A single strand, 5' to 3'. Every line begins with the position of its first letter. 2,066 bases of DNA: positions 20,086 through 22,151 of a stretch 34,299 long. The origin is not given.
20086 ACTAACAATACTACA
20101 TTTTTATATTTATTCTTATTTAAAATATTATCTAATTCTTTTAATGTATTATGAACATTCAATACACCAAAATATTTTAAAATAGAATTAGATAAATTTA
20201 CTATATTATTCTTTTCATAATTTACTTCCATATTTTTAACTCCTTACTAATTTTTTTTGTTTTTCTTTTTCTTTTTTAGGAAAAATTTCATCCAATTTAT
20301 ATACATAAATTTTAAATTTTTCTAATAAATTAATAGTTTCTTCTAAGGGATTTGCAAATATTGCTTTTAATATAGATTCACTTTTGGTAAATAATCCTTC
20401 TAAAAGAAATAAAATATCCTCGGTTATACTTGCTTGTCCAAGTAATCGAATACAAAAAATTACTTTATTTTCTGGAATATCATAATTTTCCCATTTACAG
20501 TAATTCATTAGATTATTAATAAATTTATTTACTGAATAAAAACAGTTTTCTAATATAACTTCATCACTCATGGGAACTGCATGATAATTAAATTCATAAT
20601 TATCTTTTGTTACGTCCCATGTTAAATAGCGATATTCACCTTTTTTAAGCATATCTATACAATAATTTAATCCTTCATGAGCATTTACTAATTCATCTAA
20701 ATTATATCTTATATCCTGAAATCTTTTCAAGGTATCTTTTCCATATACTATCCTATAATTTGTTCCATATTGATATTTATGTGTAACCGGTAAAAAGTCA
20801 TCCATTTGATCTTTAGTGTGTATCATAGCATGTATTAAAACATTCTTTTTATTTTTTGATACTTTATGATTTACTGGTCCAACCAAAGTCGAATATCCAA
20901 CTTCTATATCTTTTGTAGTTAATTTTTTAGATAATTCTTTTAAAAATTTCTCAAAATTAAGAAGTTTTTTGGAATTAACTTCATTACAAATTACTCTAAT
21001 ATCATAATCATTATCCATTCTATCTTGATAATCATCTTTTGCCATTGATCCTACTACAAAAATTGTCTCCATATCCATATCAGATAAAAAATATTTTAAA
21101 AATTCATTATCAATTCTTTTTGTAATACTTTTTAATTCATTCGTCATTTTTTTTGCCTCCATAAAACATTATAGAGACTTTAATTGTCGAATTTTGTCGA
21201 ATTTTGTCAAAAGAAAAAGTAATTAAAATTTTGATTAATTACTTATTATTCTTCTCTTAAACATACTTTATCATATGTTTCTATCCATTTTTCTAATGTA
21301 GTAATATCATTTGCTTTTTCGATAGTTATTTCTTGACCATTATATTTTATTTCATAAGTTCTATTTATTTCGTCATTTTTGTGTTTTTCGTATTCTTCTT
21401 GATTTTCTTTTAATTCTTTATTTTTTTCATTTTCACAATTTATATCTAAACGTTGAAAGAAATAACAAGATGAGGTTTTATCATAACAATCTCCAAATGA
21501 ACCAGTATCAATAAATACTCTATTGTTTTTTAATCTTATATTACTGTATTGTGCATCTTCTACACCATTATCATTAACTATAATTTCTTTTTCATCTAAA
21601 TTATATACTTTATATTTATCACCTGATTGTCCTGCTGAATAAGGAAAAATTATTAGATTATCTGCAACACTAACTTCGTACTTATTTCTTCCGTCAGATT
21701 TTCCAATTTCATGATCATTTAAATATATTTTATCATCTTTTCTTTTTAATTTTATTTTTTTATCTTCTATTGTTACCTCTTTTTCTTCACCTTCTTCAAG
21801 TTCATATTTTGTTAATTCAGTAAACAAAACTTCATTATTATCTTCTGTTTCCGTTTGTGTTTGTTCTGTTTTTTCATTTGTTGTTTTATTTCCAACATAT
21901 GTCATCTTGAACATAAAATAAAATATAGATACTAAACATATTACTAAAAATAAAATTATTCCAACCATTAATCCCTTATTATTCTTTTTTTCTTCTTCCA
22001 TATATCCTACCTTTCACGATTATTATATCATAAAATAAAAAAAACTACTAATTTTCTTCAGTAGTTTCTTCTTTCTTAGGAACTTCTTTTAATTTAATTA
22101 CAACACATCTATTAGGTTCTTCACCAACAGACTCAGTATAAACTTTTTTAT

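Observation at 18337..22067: Self-contained accessory insertion at the jag/mnmE junction, built around a translationally coupled nucleotidyltransferase and AP-superfamily phosphodiesterase pair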

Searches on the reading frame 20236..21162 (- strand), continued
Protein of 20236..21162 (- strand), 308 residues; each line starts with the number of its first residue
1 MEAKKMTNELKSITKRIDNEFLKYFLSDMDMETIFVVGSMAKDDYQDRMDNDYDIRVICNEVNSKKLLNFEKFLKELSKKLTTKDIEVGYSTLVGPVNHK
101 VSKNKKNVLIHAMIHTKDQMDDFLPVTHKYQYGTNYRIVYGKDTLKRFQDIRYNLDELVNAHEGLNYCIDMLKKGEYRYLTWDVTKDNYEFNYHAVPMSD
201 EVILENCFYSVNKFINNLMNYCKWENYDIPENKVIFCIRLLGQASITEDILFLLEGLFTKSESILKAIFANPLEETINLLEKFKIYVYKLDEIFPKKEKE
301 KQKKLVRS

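Call 77: search_protein_representatives(alignment_id=A1)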
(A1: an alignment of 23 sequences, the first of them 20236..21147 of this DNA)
Query: 23 sequences, 298 profile positions. Proteins with E-value up to 0.001 (for the whole library): 171; up to 1e-10: 63; up to 1e-30: 36. The best 150 are listed.
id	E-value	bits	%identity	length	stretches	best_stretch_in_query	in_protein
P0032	9.6e-135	464.9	-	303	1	1-298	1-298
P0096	4.5e-122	423.3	-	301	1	3-294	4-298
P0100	8.3e-115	399.4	-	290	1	1-291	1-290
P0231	2.6e-97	342.0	-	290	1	1-284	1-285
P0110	7.7e-75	268.2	-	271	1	5-286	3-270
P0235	2.8e-66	240.1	-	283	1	4-282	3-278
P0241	3.1e-62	226.8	-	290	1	3-282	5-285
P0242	6.2e-61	222.5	-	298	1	1-282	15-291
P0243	5.5e-60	219.4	-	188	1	1-176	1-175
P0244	1.1e-59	218.5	-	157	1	146-296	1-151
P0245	3.9e-58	213.4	-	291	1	1-297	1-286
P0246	4.5e-53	196.7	-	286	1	5-288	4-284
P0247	1.2e-52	195.4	-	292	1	9-276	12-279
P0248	1.1e-51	192.2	-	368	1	9-287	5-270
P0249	2.0e-51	191.3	-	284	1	5-232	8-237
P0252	4.4e-50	186.9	-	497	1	7-286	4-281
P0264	3.3e-38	147.9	-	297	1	1-296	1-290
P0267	2.4e-35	138.5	-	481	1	3-284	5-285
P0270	4.9e-31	124.4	-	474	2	3-284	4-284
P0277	4.1e-23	98.4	-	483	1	5-227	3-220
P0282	2.7e-17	79.3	-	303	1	14-282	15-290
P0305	9.2e-10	54.6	-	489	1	1-287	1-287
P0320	3.9e-08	49.2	-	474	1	6-284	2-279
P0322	7.3e-08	48.3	-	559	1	5-277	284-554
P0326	1.3e-07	47.5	-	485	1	8-283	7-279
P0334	3.5e-07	46.1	-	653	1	5-227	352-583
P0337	4.8e-07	45.6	-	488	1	3-278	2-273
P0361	1.3e-05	40.9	-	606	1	31-224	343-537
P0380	7.3e-05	38.5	-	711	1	6-282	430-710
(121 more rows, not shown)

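Call 78: search_protein_families(library=pfam, proteins=[P0248, P0252, P0267, P0270, P0277, P0322, P0334, P0380, P0305, P0361], max_evalue=0.001)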
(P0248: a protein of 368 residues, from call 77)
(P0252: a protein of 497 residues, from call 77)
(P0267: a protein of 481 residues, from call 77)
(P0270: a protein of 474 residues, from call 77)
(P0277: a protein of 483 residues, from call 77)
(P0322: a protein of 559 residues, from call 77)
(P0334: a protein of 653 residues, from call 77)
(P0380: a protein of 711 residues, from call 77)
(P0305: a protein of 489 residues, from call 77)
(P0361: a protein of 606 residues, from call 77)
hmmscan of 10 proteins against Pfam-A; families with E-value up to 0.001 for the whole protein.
P0248 (368 aa): 0 families

P0252 (497 aa): 2 families
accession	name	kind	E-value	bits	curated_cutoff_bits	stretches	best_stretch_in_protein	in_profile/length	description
PF18765.7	Polbeta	-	9.1e-05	23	26.9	1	13-71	4-61/93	Polymerase beta, Nucleotidyltransferase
PF04439.18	Adenyl_transf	-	0.0006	19.5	22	0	9-54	8-53/279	Streptomycin adenylyltransferase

P0267 (481 aa): 0 families

P0270 (474 aa): 0 families

P0277 (483 aa): 1 family
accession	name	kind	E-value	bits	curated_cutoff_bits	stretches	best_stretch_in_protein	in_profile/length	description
PF01928.26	CYTH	-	0.00024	21.4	23.2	1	287-426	4-161/179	CYTH domain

P0322 (559 aa): 0 families

P0334 (653 aa): 0 families

P0380 (711 aa): 4 families
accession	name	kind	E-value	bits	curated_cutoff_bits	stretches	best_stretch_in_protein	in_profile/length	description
PF24096.1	DUF7379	-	1.4e-07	32.1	33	1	6-130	1-123/191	Domain of unknown function (DUF7379)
PF07819.20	PGAP1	-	5.3e-06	26.8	24.3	1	69-130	81-140/233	PGAP1-like alpha/beta domain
PF12697.13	Abhydrolase_6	-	0.0002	22.5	26.3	1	6-117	1-93/217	Alpha/beta hydrolase family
PF02089.21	Palm_thioest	-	0.00082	19.6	26.8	0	7-138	3-120/254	Palmitoyl protein thioesterase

P0305 (489 aa): 2 families
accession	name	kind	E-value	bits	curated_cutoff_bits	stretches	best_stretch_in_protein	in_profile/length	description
PF00300.27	His_Phos_1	-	2.5e-23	83.2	21.7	1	291-468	1-181/194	Histidine phosphatase superfamily (branch 1)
PF01909.29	NTP_transf_2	-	0.00046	21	21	1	15-79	3-72/93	Nucleotidyltransferase domain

P0361 (606 aa): 0 families

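Call 80: search_protein_families(library=pfam, alignment_id=A6, max_evalue=0.001)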
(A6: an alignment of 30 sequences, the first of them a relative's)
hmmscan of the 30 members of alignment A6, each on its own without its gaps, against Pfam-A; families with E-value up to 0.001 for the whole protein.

A. member 1, P0305 (489 aa): 2 families
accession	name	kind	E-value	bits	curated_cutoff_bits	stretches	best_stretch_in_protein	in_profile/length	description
PF00300.27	His_Phos_1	-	2.5e-23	83.2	21.7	1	291-468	1-181/194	Histidine phosphatase superfamily (branch 1)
PF01909.29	NTP_transf_2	-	0.00046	21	21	1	15-79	3-72/93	Nucleotidyltransferase domain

B. families by the number of members that match (of 30 scanned): 12 families
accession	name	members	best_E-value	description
PF00300.27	His_Phos_1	19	2e-28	Histidine phosphatase superfamily (branch 1)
PF01909.29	NTP_transf_2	8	9.3e-07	Nucleotidyltransferase domain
PF18765.7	Polbeta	4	8.8e-05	Polymerase beta, Nucleotidyltransferase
PF01761.26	DHQ_synthase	1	7.5e-27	3-dehydroquinate synthase N-terminal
PF24096.1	DUF7379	1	1.4e-07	Domain of unknown function (DUF7379)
PF24621.2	DHQS_C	1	3.8e-07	3-dehydroquinate synthase C-terminal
PF07819.20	PGAP1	1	5.3e-06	PGAP1-like alpha/beta domain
PF12697.13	Abhydrolase_6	1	0.0002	Alpha/beta hydrolase family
PF01928.26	CYTH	1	0.00024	CYTH domain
PF23533.1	Microp_apicomplexa_19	1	0.0004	Apicomplexa microprotein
PF04439.18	Adenyl_transf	1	0.0006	Streptomycin adenylyltransferase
PF02089.21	Palm_thioest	1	0.00082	Palmitoyl protein thioesterase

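Call 81: list_cluster_members(proteins=[P0305, P0320, P0326, P0337, P0252, P0277, P0322, P0245, P0264, P0282])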
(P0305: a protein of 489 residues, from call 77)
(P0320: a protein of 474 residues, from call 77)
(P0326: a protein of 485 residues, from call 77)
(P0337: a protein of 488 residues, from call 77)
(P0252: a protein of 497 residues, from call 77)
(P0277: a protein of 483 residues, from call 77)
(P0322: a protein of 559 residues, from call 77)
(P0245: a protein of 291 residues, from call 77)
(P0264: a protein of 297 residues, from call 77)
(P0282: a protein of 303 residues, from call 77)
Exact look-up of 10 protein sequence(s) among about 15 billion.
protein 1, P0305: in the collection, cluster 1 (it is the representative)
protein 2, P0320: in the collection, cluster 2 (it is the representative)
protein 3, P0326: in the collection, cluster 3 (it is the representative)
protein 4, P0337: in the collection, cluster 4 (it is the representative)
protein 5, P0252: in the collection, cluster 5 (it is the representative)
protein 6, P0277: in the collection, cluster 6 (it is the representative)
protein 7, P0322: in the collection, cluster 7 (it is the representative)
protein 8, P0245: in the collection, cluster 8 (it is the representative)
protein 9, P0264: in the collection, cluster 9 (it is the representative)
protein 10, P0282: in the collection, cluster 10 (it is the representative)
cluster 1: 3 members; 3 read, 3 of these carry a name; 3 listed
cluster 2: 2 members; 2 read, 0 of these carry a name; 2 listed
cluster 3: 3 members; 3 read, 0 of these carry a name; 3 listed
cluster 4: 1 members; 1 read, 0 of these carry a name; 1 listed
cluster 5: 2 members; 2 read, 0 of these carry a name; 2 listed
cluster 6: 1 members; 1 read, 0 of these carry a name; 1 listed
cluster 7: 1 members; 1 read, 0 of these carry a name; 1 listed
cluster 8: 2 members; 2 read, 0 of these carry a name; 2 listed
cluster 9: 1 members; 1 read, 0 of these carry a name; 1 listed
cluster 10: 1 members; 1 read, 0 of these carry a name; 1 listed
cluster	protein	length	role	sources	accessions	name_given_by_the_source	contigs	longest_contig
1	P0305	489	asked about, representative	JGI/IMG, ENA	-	broad specificity phosphatase PhoE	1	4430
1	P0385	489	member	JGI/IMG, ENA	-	broad specificity phosphatase PhoE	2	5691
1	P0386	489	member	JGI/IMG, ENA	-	broad specificity phosphatase PhoE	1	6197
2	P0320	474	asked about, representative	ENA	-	-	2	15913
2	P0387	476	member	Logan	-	-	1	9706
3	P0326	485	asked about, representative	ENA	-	-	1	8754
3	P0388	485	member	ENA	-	-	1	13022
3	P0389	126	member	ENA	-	-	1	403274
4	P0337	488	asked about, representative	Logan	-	-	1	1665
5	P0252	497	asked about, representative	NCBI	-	-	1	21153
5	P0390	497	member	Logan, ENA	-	-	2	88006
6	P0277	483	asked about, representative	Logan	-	-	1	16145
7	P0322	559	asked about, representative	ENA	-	-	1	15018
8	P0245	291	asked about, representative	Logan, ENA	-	-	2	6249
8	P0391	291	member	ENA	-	-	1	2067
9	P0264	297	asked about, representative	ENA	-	-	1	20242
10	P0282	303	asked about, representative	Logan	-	-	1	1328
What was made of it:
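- Tried and rejected: Cluster names for remote NTase homologues gave only 'PhoE' for the fused phosphatase (call 81).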

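Call 82: find_related_loci(query=A1, collection=viral_contigs, flank=5000)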
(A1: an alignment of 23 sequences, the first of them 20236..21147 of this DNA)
Query A1 (303 aa) in viral_contigs; peptide patterns used: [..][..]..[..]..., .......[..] (x = any residue, [..] = any of these).
103 stretches matched a pattern, but none encodes a relative of the query by tblastn (E <= 1e-3).
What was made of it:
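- Tried and rejected: An IMG/VR scan with the NTase profile found no relative (call 82).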

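Call 96: find_encoding_contigs(protein=P0001, flank=3000, max_places=6)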
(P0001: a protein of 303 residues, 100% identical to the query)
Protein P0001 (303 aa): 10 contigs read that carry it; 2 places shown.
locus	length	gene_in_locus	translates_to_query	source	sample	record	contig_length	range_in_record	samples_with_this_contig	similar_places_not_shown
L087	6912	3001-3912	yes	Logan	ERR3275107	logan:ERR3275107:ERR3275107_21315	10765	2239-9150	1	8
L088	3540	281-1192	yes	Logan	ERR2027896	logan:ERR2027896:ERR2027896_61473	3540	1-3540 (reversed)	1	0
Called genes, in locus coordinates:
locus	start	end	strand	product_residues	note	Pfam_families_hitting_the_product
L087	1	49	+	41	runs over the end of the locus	PF00468:Ribosomal_L34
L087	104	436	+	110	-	PF00825:Ribonuclease_P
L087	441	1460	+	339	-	PF02096:60KD_IMP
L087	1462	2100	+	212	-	PF13083:KH_KhpA-B (weak), PF01424:R3H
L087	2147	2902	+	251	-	-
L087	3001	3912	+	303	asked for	-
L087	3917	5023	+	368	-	PF08665:PglZ (weak), PF01663:Phosphodiest, PF01676:Metalloenzyme (weak)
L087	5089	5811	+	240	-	-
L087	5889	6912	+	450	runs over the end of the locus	PF10396:TrmE_N, PF12631:MnmE_helical, PF01926:MMR_HSR1, PF02421:FeoB_N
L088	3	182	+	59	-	?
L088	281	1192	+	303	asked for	-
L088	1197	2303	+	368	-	PF08665:PglZ (weak), PF01663:Phosphodiest, PF01676:Metalloenzyme (weak)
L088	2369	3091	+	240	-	-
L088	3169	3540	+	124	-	?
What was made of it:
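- Checked: The exact four-gene arrangement was assembled independently in 10 contigs from several sequencing runs (call 96).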

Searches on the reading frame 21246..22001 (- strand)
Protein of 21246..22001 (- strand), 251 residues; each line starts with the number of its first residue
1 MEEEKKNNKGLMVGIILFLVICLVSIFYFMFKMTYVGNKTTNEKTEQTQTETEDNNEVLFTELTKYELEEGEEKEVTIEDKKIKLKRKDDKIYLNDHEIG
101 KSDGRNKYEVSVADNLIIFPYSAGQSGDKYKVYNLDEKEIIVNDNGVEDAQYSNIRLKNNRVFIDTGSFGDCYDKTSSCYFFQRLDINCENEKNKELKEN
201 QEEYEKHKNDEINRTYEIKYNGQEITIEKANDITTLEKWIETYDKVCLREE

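Call 3: search_protein_families(library=pfam, proteins=[window:21246-22001:-], max_evalue=0.1)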
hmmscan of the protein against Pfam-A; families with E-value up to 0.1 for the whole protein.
window:21246-22001:- (251 aa): 4 families
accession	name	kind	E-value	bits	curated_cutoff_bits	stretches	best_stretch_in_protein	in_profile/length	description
PF16118.10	DUF4834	-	0.0049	18.2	27.8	1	13-96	9-88/99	Domain of unknown function (DUF4834)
PF12911.12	OppC_N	-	0.0081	16.5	23.9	1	6-31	11-36/53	N-terminal TM domain of oligopeptide transport permease C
PF12725.13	DUF3810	-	0.019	14.8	28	1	7-86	51-127/311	Protein of unknown function (DUF3810)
PF11857.13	DUF3377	-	0.091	13.1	26.5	0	2-35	20-54/72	Domain of unknown function (DUF3377)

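Call 4: search_protein_families(library=padloc, proteins=[window:21246-22001:-], max_evalue=0.1)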
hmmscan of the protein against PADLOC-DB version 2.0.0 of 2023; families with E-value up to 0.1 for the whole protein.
window:21246-22001:- (251 aa): 1 family
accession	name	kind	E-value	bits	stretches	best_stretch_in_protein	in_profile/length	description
PDLC00943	Cas4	-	0.016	13.1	1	27-97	16-80/180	CRISPR-associated protein Cas4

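Call 5: search_protein_families(library=ncbifam, proteins=[window:21246-22001:-], max_evalue=0.1)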
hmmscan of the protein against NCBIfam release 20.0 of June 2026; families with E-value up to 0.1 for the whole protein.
window:21246-22001:- (251 aa): 6 families
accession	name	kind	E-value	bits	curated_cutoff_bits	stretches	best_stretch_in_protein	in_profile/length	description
NF042931.1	SAG1386_EF1546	equivalog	0.0068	16.5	80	1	4-58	24-79/158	SAG1386/EF1546 family surface-associated protein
NF041479.2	spor_membprot_YtrI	equivalog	0.011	15.7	125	1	5-89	9-90/166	sporulation membrane protein YtrI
NF004285.1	PRK05696.1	equivalog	0.019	14.7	179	1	2-64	12-74/171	flagellar basal body-associated protein FliL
TIGR02209.1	ftsL_broad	equivalog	0.03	14.3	42.45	1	10-56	3-49/85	cell division protein FtsL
NF001842.0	PRK00567.1-3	equivalog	0.04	13.9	146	1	12-66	73-122/147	large-conductance mechanosensitive channel protein MscL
TIGR00372.1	cas4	equivalog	0.062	13.1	65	0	27-97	16-80/180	CRISPR-associated protein Cas4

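Call 60: search_protein_families(library=phrogs, proteins=[window:21246-22001:-], max_evalue=0.01)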
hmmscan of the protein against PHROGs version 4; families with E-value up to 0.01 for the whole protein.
window:21246-22001:- (251 aa): 1 family
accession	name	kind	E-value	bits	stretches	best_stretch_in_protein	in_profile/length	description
phrog_3751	-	moron, auxiliary metabolic gene and host takeover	0.0038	18.6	1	12-88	9-82/92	membrane protein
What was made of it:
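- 21246..22001 (-): g1: 251-aa protein with an N-terminal membrane anchor. It is acidic (pI 4.8) and has 4 Cys in the extracytoplasmic part. It evolves fast and is present in only some relatives. No family match (calls 3-5, 60).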
